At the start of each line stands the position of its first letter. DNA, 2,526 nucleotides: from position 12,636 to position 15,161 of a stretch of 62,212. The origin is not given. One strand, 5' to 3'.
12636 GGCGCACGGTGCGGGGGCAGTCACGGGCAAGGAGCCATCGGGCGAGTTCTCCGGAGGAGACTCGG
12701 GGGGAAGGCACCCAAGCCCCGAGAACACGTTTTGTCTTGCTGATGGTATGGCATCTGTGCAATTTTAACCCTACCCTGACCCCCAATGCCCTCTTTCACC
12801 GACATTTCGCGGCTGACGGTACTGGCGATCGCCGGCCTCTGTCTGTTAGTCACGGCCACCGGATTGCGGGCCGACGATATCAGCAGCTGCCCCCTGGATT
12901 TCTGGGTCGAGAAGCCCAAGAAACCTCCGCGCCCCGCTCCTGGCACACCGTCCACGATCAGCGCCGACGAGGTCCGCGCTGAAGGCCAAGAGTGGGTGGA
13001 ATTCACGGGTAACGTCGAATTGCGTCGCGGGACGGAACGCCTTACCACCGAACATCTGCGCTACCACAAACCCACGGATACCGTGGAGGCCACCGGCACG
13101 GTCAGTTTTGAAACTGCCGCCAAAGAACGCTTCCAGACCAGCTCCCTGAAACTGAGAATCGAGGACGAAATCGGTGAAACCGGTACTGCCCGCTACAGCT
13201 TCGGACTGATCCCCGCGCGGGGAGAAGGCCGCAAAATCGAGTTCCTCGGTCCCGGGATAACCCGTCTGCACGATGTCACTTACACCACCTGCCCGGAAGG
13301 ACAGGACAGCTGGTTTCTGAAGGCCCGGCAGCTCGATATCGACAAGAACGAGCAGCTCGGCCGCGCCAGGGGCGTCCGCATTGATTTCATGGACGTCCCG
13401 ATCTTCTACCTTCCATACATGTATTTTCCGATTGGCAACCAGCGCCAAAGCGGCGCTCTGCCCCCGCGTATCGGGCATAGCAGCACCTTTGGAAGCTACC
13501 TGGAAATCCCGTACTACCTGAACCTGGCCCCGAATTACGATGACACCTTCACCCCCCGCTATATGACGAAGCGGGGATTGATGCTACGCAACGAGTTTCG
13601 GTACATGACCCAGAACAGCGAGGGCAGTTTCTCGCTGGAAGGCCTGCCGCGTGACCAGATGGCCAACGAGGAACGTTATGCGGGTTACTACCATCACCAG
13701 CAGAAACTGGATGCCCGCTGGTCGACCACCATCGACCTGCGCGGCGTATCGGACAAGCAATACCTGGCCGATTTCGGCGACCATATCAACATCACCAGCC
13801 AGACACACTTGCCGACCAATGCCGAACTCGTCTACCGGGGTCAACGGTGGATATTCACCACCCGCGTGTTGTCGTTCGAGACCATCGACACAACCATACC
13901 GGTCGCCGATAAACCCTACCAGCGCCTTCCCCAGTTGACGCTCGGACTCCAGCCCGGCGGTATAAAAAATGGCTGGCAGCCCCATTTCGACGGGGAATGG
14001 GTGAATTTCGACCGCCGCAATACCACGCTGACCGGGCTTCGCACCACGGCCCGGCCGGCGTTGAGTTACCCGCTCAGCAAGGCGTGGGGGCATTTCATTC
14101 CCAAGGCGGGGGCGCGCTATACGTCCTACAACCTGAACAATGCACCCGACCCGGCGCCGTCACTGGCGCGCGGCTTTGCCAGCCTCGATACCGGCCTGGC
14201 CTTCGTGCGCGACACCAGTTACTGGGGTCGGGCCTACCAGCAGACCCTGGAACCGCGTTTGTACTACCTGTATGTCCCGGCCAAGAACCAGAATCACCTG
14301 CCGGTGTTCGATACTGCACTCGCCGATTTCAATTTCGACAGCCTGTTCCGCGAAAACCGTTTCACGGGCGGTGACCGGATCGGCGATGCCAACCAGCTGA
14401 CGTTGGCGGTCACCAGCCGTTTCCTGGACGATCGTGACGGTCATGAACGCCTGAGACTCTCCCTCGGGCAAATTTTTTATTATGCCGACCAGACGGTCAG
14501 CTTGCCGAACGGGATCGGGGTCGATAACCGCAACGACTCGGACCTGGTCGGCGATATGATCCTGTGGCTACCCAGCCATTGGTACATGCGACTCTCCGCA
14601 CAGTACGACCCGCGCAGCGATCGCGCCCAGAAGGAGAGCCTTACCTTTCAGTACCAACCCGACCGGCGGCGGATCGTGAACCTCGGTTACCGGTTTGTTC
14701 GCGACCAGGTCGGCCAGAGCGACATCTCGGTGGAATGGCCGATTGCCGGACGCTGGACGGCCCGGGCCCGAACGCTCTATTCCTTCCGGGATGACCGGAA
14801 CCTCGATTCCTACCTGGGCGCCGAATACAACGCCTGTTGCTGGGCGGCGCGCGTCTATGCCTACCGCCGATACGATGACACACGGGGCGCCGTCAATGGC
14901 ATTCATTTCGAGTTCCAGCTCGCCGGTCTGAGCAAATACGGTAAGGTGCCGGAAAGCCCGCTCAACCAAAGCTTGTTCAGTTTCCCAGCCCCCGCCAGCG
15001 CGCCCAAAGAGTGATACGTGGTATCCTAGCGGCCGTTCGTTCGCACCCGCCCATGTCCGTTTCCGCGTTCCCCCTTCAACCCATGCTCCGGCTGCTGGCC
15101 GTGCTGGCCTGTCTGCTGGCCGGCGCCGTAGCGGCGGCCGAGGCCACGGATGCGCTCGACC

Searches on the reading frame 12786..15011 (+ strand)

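Call 57: search_protein_families(library=ncbifam, proteins=[window:12786-15011:+], max_evalue=0.00001)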
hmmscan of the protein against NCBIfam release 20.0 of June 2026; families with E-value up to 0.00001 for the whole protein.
window:12786-15011:+ (742 aa): 2 families
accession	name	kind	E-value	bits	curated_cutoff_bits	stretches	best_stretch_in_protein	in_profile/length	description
NF002997.0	PRK03761.1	equivalog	2.2e-125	419.7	683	1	11-717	7-760/783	LPS assembly protein LptD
NF003358.0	PRK04423.1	equivalog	2.5e-123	413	944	2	406-726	430-766/799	LPS-assembly protein LptD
